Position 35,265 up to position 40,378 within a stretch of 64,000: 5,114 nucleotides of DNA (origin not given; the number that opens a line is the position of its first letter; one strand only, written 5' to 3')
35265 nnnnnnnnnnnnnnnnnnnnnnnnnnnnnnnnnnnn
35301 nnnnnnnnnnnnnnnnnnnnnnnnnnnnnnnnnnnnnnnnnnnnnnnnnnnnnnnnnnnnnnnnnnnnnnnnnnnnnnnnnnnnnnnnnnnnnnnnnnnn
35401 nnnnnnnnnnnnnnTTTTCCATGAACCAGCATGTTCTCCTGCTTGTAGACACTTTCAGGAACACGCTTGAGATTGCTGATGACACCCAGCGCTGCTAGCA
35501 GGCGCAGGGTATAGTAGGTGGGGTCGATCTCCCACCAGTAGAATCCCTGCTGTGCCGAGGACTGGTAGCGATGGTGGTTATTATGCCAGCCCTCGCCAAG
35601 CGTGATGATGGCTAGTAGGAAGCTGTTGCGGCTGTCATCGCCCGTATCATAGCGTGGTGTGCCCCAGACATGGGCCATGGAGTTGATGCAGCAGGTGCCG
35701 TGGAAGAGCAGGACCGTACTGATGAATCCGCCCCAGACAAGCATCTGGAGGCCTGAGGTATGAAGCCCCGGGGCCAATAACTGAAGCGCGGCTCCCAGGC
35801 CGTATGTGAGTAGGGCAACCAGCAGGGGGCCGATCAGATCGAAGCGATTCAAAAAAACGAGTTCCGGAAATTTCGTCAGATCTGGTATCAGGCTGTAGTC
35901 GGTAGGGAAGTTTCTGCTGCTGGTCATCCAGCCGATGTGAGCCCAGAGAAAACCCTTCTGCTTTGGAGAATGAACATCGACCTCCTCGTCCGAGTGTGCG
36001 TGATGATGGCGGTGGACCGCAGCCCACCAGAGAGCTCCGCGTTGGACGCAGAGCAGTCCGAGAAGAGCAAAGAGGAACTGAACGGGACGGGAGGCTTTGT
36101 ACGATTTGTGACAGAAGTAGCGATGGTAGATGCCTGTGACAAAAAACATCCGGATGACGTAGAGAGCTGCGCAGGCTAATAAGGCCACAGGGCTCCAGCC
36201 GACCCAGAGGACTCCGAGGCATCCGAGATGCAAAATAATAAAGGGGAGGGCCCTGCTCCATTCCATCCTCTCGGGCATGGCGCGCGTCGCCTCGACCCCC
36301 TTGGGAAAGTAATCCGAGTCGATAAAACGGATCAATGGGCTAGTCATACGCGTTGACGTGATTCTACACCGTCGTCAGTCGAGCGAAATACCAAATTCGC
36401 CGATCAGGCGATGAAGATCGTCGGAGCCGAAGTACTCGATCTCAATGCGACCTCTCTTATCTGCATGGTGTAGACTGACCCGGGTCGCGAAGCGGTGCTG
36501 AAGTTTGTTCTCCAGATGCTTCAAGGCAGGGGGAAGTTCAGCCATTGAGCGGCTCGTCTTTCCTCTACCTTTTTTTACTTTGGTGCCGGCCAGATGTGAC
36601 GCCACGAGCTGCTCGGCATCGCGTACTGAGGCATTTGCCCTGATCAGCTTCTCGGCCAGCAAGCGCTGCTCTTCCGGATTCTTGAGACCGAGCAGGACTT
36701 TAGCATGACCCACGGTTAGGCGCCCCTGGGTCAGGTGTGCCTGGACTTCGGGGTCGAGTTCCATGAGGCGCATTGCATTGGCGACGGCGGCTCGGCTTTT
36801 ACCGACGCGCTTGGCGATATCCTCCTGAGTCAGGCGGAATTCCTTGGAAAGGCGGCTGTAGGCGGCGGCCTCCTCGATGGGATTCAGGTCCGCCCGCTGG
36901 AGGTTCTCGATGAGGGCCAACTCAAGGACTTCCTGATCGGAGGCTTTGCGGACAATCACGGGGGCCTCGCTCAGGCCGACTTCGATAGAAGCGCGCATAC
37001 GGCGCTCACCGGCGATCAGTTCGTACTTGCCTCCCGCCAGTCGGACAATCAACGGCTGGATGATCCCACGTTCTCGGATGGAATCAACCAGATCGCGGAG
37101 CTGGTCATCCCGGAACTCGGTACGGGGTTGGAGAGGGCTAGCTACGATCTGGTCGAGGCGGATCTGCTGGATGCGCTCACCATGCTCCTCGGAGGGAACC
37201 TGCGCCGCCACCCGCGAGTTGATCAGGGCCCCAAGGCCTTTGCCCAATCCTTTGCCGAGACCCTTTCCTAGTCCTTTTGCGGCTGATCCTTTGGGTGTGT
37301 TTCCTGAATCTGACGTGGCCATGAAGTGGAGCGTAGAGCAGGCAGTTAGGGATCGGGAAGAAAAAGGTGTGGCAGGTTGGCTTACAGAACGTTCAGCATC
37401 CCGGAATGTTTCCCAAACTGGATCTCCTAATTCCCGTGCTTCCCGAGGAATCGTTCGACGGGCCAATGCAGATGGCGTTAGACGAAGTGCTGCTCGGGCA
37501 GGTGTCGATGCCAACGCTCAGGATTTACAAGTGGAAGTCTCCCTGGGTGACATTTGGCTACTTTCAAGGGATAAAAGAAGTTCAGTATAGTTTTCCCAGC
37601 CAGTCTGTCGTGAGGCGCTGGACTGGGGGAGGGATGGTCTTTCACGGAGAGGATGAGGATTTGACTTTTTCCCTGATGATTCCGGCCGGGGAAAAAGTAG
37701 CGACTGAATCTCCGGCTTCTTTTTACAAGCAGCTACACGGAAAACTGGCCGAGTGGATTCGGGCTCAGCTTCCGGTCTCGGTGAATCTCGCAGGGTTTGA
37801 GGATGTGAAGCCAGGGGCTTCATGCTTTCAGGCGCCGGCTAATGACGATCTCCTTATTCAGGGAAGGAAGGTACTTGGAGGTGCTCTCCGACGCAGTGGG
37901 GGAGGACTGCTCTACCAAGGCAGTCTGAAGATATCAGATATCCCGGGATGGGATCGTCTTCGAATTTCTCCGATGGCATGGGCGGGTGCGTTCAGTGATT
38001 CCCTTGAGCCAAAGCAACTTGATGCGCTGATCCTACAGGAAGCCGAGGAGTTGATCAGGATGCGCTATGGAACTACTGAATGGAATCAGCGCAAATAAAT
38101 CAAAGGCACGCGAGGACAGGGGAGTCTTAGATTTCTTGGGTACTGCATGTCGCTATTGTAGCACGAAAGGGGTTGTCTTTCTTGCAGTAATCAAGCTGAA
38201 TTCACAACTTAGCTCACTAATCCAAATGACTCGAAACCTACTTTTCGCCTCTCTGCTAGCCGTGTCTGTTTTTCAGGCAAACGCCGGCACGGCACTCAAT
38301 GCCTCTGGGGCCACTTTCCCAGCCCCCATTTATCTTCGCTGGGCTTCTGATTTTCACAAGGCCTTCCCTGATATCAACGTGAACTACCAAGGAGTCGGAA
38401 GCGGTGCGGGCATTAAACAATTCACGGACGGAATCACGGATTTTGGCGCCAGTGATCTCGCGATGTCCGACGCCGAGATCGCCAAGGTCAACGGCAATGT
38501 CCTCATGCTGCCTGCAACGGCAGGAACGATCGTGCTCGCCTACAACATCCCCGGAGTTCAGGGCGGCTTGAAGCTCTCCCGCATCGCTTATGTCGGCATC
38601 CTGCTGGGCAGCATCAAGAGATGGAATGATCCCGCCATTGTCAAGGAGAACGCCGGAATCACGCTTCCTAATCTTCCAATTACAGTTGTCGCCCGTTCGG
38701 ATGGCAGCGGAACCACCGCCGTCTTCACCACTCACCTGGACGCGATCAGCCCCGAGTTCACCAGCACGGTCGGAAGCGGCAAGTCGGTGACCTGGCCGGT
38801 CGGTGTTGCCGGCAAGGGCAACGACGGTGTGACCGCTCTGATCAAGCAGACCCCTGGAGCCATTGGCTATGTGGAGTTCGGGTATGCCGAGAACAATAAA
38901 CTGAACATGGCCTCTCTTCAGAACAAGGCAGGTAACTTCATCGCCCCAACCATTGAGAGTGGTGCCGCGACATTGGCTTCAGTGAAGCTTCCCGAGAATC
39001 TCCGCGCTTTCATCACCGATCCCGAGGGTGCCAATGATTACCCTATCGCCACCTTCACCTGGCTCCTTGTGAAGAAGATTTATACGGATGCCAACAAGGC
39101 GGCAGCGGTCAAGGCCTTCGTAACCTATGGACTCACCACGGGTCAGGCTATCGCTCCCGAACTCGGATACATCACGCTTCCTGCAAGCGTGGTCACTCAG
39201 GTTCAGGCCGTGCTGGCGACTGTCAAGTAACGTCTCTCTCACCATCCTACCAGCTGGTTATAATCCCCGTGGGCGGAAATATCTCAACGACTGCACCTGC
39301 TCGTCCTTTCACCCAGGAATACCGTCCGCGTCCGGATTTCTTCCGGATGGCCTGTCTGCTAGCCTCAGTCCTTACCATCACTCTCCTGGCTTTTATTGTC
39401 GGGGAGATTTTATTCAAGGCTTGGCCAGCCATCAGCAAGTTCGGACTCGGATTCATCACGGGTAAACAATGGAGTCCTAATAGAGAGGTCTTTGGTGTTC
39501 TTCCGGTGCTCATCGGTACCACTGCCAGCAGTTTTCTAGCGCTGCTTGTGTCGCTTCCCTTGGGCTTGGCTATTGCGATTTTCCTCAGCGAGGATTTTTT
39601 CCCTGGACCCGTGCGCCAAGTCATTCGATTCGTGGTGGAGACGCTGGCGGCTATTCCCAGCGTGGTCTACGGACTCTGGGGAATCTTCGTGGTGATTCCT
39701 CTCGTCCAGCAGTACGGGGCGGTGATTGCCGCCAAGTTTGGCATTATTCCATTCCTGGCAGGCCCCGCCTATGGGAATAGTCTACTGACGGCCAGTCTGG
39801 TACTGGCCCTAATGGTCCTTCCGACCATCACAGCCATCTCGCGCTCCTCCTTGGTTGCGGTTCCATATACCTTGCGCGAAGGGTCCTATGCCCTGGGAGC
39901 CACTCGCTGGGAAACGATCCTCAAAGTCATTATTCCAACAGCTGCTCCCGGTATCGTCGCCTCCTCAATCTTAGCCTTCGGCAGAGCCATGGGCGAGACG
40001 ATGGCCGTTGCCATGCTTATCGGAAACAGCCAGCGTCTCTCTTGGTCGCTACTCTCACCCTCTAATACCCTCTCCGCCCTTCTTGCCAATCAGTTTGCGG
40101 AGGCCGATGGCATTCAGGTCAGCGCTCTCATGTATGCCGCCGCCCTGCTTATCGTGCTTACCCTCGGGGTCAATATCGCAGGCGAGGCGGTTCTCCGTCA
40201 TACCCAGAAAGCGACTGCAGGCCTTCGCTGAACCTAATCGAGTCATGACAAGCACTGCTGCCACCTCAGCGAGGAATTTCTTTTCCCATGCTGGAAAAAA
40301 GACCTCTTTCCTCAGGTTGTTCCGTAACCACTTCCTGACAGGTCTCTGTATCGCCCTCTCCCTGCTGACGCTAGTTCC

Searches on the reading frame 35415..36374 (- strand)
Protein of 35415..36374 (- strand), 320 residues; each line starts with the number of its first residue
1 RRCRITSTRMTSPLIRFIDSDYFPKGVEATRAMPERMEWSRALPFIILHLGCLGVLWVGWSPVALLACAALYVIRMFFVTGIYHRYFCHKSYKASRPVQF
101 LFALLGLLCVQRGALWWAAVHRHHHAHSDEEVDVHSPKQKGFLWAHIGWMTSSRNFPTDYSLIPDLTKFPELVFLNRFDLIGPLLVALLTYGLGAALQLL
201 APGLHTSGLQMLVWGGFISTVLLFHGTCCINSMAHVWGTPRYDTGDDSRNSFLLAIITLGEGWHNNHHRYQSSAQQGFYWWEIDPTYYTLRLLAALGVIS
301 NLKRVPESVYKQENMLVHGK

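Call 42: search_protein_families(library=pfam, proteins=[window:35415-36374:-], max_evalue=0.00001)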
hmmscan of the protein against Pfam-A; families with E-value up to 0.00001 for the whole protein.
window:35415-36374:- (320 aa): 1 family
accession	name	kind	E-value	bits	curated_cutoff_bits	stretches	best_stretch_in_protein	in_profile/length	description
PF00487.30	FA_desaturase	-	3.8e-18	66.6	29.7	1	63-290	4-238/253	Fatty acid desaturase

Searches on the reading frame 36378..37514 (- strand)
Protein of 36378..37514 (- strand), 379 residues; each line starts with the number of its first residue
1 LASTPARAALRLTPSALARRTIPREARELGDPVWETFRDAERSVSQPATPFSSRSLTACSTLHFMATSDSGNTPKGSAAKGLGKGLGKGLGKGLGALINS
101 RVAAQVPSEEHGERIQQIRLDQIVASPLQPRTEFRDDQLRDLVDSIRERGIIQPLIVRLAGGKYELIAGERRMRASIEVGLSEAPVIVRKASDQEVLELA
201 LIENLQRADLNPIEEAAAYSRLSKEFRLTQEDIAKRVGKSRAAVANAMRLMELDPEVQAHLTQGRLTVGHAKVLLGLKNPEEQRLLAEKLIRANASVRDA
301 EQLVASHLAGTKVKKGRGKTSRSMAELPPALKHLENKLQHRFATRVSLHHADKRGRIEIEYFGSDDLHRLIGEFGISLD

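Call 44: search_protein_families(library=pfam, proteins=[window:36378-37514:-], max_evalue=0.01)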
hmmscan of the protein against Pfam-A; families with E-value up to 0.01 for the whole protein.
window:36378-37514:- (379 aa): 4 families
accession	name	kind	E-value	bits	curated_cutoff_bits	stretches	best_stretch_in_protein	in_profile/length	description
PF17762.8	HTH_ParB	-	2.2e-36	124.5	22.6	1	209-306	2-99/102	ParB HTH domain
PF02195.25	ParB_N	-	1.5e-30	105.6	26.3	1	114-206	2-95/95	ParB N-terminal domain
PF23552.2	ParB_C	-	6.5e-06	25.9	23.8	1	329-373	3-48/50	ParB dimerisation domain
PF13412.12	HTH_24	-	0.0015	18.5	21.9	1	227-252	17-42/48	Winged helix-turn-helix DNA-binding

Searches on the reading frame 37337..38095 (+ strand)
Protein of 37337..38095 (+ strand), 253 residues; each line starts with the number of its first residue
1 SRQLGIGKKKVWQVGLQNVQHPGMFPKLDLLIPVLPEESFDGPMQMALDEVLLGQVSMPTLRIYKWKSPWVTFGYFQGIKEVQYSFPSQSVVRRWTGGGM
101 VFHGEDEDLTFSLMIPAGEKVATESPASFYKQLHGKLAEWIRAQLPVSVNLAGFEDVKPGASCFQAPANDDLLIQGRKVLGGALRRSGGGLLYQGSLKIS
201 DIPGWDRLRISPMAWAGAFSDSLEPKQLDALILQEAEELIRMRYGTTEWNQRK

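Call 40: search_protein_families(library=pfam, proteins=[window:37337-38095:+], max_evalue=0.00001)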
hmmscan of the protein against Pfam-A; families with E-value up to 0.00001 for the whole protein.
window:37337-38095:+ (253 aa): 2 families
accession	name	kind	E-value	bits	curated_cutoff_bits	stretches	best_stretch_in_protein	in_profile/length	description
PF21948.1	LplA-B_cat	-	8.4e-15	55.7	27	1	43-199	3-146/200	Lipoyl protein ligase A/B catalytic domain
PF03099.24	BPL_LplA_LipB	-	2e-09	37.9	21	1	78-197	15-128/133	Biotin/lipoate A/B protein ligase family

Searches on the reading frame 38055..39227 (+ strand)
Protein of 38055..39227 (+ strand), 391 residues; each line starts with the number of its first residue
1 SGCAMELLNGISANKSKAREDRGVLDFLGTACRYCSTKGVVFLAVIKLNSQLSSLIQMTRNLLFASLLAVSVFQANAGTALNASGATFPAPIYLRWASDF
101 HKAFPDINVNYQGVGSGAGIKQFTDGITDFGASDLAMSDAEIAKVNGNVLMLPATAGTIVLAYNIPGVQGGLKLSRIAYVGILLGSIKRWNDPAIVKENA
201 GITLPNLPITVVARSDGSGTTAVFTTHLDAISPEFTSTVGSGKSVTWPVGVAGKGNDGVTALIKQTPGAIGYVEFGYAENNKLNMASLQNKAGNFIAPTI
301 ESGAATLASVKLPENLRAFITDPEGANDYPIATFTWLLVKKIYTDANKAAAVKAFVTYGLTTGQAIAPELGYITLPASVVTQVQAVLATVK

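Call 40: search_protein_families(library=pfam, proteins=[window:38055-39227:+], max_evalue=0.00001)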
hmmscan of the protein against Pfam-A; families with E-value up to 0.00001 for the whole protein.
window:38055-39227:+ (391 aa): 3 families
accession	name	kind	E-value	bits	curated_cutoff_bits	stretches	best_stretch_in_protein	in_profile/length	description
PF12849.12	PBP_like_2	-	1.2e-41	143.7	27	1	76-358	5-262/267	PBP superfamily domain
PF01547.30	SBP_bac_1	-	8.8e-21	75.6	26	1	83-365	5-306/307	Bacterial extracellular solute-binding protein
PF12727.12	PBP_like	-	9.9e-06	25.3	27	0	98-231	2-118/193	PBP superfamily domain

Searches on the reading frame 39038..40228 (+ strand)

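Call 40: search_protein_families(library=pfam, proteins=[window:39038-40228:+], max_evalue=0.00001)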
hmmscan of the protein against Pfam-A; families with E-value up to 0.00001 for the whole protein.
window:39038-40228:+ (397 aa): 1 family
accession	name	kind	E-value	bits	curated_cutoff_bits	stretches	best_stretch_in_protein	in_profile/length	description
PF00528.27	BPD_transp_1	-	5e-16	59.4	26.4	1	176-376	5-169/184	Binding-protein-dependent transport system inner membrane component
